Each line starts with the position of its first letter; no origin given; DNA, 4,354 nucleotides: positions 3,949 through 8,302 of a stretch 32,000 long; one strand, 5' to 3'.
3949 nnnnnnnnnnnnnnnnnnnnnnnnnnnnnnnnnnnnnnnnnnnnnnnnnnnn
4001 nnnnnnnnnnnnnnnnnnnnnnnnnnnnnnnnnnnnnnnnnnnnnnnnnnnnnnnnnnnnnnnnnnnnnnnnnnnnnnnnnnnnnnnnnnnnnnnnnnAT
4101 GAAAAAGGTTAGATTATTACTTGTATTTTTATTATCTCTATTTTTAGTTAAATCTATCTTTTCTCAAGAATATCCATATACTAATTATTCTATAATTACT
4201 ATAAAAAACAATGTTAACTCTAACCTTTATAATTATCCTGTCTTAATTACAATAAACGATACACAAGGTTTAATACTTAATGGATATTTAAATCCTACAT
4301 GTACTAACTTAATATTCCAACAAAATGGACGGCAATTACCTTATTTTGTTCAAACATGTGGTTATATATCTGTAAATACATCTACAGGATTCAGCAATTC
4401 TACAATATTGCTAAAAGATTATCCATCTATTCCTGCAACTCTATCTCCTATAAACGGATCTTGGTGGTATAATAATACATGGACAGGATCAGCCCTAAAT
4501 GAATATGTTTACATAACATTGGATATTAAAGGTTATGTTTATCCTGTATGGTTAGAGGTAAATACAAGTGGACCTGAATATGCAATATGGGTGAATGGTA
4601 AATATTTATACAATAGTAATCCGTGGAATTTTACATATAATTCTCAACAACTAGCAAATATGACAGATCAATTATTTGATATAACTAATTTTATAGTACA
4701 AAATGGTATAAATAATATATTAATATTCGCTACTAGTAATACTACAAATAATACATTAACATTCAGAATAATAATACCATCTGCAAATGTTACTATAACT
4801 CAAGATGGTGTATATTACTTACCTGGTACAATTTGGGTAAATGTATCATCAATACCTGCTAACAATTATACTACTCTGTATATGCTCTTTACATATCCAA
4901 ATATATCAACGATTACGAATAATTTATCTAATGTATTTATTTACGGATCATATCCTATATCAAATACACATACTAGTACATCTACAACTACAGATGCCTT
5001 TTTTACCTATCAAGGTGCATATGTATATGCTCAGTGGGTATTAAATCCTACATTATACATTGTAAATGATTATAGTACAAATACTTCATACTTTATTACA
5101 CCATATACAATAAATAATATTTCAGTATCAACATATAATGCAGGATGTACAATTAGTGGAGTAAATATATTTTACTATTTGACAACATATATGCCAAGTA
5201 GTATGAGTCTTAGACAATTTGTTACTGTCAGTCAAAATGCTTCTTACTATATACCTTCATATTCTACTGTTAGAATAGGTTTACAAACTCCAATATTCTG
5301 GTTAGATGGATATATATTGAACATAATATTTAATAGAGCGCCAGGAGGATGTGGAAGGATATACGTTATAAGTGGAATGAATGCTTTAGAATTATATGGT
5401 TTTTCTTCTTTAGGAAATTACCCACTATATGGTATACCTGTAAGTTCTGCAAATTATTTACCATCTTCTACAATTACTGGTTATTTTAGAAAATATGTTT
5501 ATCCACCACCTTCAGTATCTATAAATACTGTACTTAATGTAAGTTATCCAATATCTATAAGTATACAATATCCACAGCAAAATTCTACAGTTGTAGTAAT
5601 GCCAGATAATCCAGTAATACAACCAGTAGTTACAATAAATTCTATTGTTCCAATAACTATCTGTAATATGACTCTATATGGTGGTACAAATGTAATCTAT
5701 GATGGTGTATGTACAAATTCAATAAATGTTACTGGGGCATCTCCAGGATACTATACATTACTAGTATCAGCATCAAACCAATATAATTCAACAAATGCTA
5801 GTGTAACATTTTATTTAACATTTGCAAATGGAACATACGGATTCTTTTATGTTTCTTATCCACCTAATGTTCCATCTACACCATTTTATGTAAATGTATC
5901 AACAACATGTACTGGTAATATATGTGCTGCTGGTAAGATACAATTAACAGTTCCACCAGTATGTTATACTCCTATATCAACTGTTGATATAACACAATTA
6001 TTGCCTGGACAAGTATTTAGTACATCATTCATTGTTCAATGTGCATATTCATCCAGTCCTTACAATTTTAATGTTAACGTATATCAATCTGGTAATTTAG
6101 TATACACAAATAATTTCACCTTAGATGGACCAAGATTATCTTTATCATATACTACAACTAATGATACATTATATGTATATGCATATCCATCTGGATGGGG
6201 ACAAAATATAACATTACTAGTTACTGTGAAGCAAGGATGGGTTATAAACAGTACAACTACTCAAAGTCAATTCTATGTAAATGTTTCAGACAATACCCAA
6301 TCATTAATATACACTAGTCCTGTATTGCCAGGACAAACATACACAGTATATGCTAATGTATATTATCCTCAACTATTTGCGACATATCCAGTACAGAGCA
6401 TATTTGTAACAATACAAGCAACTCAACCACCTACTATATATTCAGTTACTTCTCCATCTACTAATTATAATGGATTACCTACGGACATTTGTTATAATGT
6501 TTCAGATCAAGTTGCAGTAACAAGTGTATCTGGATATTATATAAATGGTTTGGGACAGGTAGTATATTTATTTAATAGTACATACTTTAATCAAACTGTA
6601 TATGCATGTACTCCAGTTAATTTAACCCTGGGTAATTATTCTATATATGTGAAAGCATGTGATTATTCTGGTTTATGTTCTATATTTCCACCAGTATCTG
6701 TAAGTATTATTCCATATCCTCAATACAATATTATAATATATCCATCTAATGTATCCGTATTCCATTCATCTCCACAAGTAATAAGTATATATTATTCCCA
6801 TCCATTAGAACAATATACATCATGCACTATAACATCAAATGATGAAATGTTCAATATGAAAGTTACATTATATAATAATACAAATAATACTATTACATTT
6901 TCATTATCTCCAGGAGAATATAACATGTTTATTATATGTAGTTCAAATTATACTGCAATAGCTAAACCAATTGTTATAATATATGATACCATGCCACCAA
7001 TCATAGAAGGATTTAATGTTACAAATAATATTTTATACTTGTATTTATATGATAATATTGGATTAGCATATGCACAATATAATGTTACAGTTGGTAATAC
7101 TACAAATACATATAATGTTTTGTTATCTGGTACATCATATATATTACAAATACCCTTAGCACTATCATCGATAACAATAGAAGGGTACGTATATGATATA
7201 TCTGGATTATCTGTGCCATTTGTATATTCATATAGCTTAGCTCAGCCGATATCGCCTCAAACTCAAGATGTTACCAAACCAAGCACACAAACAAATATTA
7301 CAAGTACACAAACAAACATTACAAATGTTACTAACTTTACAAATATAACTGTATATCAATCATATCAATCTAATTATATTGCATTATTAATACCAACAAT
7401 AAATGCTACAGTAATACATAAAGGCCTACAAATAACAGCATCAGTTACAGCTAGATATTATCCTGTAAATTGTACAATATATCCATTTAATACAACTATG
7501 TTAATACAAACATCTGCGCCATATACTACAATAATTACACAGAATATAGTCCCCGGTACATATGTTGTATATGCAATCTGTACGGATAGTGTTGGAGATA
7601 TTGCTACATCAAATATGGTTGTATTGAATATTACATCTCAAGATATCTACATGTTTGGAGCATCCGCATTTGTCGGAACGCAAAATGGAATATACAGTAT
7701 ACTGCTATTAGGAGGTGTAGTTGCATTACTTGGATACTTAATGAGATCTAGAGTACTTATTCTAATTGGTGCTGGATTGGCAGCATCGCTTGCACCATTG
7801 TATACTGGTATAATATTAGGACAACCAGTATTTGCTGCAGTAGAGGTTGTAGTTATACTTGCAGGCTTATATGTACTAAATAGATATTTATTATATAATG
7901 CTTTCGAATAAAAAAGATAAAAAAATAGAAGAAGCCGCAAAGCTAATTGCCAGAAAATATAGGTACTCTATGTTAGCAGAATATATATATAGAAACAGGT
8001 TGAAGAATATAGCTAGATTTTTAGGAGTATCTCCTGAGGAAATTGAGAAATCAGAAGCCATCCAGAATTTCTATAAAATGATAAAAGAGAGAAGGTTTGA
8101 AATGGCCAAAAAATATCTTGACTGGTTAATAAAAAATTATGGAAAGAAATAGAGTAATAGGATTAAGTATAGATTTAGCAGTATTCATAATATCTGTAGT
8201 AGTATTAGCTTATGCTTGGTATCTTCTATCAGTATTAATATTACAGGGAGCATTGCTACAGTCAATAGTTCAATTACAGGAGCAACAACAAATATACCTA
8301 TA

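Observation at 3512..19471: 16-kb co-directional module devoted to giant, sequon-saturated secreted proteins and membrane proteins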

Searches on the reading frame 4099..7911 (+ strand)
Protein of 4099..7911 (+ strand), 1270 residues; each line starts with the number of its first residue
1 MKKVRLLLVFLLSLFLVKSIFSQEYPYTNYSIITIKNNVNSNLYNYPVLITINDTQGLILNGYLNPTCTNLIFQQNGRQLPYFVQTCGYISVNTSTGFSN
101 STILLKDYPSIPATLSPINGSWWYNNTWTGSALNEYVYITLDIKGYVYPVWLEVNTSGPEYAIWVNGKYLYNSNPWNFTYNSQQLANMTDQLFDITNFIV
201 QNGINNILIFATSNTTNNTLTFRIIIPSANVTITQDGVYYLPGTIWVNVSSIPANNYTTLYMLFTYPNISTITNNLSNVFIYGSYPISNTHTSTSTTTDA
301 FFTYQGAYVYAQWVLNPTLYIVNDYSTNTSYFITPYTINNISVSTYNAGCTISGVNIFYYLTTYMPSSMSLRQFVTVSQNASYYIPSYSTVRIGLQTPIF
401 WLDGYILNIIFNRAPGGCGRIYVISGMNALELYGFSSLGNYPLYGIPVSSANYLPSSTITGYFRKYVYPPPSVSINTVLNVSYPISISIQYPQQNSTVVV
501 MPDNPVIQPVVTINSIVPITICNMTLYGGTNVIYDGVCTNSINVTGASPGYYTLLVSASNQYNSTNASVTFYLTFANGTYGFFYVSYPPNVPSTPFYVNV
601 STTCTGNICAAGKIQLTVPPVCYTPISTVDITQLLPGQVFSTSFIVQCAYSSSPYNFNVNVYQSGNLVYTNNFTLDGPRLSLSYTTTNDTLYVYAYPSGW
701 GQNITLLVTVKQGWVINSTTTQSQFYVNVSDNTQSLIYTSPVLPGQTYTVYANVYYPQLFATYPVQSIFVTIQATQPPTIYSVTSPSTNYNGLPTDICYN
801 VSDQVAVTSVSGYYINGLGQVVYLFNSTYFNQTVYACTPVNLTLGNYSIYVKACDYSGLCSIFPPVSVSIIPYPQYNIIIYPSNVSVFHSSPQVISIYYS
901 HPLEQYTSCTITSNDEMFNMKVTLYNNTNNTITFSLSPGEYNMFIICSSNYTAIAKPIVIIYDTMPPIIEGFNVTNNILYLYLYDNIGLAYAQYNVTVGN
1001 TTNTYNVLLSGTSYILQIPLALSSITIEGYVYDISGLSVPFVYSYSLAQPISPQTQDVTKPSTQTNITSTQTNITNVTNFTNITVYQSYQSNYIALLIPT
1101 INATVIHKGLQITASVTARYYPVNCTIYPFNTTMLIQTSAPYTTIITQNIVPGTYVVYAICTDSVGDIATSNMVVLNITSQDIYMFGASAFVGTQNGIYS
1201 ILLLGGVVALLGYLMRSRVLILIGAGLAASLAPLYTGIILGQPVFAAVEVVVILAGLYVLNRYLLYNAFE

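Call 6: search_protein_families(library=pfam, proteins=[window:4099-7911:+], max_evalue=0.1)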
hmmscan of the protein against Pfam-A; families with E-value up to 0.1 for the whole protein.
window:4099-7911:+ (1270 aa): 2 families
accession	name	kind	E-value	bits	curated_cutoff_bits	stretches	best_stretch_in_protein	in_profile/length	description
PF07495.19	Y_Y_Y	-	0.0016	18.7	26.6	0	540-569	28-57/65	Y_Y_Y domain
PF10102.14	DUF2341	-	0.002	18.9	23.4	1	243-281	29-66/84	Domain of unknown function (DUF2341)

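Call 9: search_protein_families(library=phrogs, proteins=[window:4099-7911:+], max_evalue=0.01)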
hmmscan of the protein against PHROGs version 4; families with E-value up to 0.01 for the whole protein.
window:4099-7911:+ (1270 aa): 0 families

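Call 13: find_homologous_proteins(query=window:4099-7911:+, max_evalue=0.001)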
Query window:4099-7911:+ (1270 aa): 2 proteins with E <= 0.001 among 8000 candidates.
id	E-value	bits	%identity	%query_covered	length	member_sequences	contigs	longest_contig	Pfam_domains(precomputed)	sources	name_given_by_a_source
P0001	0.0e+0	2767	100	100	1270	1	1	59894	-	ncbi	ncbi:MAG: hypothetical protein ACP5GJ_02590 [Nanopusillaceae archaeon]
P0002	0.0e+0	1634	62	100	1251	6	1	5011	-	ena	-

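Call 15: find_encoding_contigs(protein=P0001, flank=10000, max_places=4)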
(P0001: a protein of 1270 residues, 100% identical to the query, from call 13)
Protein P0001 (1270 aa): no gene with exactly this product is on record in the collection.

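Call 27: find_encoding_contigs(protein=P0002, flank=10000)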
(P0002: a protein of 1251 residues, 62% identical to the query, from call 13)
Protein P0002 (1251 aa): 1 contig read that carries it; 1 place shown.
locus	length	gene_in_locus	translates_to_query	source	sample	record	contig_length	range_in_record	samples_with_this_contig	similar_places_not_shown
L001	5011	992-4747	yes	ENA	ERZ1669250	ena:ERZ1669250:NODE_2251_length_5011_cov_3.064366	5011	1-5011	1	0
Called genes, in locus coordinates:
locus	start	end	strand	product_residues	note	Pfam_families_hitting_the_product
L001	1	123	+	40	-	?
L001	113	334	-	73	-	-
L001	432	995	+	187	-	-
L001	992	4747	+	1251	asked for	-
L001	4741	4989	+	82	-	-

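Call 28: find_related_loci(query=A1, collection=viral_contigs, flank=10000)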
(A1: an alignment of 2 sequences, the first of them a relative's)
Query A1 (1270 aa) in viral_contigs; peptide patterns used: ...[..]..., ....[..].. (x = any residue, [..] = any of these).
600 stretches matched a pattern, but none encodes a relative of the query by tblastn (E <= 1e-3).

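Call 38: search_solved_structures(query=window:4099-7911:+, max_evalue=1)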
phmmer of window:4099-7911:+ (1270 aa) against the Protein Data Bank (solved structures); distinct sequences matched with E-value up to 1: 3.
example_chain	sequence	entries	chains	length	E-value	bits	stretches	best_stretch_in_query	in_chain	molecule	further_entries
9kvu_A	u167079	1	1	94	0.054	14.5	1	1109-1177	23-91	bacterial immunoglobulin domain B1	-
3eud_A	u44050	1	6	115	0.57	11.1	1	864-927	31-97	Protein SHQ1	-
2k8q_A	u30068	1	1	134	0.83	10.5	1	865-927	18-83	Protein SHQ1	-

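Call 58: search_protein_families(library=ncbifam, proteins=[window:4099-7911:+], max_evalue=0.05)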
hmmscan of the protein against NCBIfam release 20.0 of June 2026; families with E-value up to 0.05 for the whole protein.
window:4099-7911:+ (1270 aa): 0 families

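Call 88: predict_structure(alignment_id=A3)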
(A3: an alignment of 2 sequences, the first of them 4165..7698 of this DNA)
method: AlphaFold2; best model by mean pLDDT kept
length: 1178 residues; sequences in the alignment: 2
mean_pLDDT: 32.2   pTM: 0.28
mean pLDDT of the five models: 32.2, 25.6, 24.6, 24.2, 23.8
residues with pLDDT >= 90: 0; 70-90: 0; 50-70: 32; < 50: 1146
segments of 3 or more residues with pLDDT < 50: 1-501, 505-521, 525-549, 554-574, 584-586, 595-605, 614-616, 623-1178
pLDDT, mean of each block of 10 residues (from residue 1): 23 27 31 31 29 29 25 29 37 33 40 41 34 32 27 30 27 31 35 37 36 28 24 22 25 24 23 28 28 30 28 34 39 35 27 32 38 34 33 32 23 24 22 25 26 29 32 35 34 40 44 43 47 41 43 45 40 48 50 47 45 50 43 42 42 37 37 35 25 31 31 27 29 26 24 23 23 27 24 28 25 26 28 28 23 25 29 33 38 33 36 38 35 31 36 41 34 36 33 34 35 28 26 26 23 27 25 29 29 30 38 28 37 41 35 36 25 23
secondary structure, 60 per line:
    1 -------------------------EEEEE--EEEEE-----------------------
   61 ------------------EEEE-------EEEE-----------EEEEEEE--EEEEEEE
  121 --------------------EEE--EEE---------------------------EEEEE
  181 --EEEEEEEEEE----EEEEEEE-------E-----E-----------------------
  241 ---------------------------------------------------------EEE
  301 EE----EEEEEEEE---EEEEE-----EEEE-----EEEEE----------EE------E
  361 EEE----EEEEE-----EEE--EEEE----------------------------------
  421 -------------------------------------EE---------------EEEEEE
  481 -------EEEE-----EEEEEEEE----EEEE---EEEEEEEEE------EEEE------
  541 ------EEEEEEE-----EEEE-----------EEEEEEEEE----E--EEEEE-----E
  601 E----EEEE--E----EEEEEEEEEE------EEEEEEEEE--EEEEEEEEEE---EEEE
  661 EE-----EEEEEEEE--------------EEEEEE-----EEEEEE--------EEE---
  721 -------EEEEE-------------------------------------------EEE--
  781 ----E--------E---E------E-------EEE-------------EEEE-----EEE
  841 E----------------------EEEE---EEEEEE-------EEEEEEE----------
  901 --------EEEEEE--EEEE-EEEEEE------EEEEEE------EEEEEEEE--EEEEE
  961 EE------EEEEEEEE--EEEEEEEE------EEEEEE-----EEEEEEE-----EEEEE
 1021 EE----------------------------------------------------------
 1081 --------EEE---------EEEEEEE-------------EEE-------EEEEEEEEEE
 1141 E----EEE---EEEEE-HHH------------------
elements in order (helices of 4 or more, strands of 3 or more residues): E26-30 E33-37 E79-82 E90-93 E105-111 E114-120 E141-143 E146-148 E176-180 E183-192 E197-203 E298-302 E307-314 E318-322 E328-331 E337-341 E360-363 E368-372 E378-380 E383-386 E475-480 E488-491 E497-504 E509-512 E516-524 E531-534 E547-553 E559-562 E574-582 E590-594 E606-609 E617-626 E633-641 E644-653 E657-662 E668-675 E690-695 E701-706 E715-717 E728-732 E776-778 E813-815 E829-832 E838-841 E864-867 E871-876 E884-890 E909-914 E917-920 E922-927 E934-939 E946-953 E956-962 E969-976 E979-986 E993-998 E1004-1010 E1016-1022 E1089-1091 E1101-1107 E1121-1123 E1131-1141 E1146-1148 E1152-1156

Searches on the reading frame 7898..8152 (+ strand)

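Call 6: search_protein_families(library=pfam, proteins=[window:7898-8152:+], max_evalue=0.1)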
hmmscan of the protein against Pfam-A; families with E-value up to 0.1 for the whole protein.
window:7898-8152:+ (84 aa): 3 families
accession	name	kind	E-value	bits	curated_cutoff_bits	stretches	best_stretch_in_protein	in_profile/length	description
PF13443.12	HTH_26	-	0.031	14.9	22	1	27-50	35-58/63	Cro/C1-type HTH DNA-binding domain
PF09501.15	Bac_small_YrzI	-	0.033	14.8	23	0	44-69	17-42/45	Probable sporulation protein (Bac_small_yrzI)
PF01257.25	2Fe-2S_thioredx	-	0.068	13.5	24.8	1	24-65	23-61/145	Thioredoxin-like [2Fe-2S] ferredoxin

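Call 76: search_protein_families(library=phrogs, proteins=[window:7898-8152:+], max_evalue=0.01)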
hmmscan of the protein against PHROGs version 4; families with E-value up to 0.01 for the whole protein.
window:7898-8152:+ (84 aa): 0 families
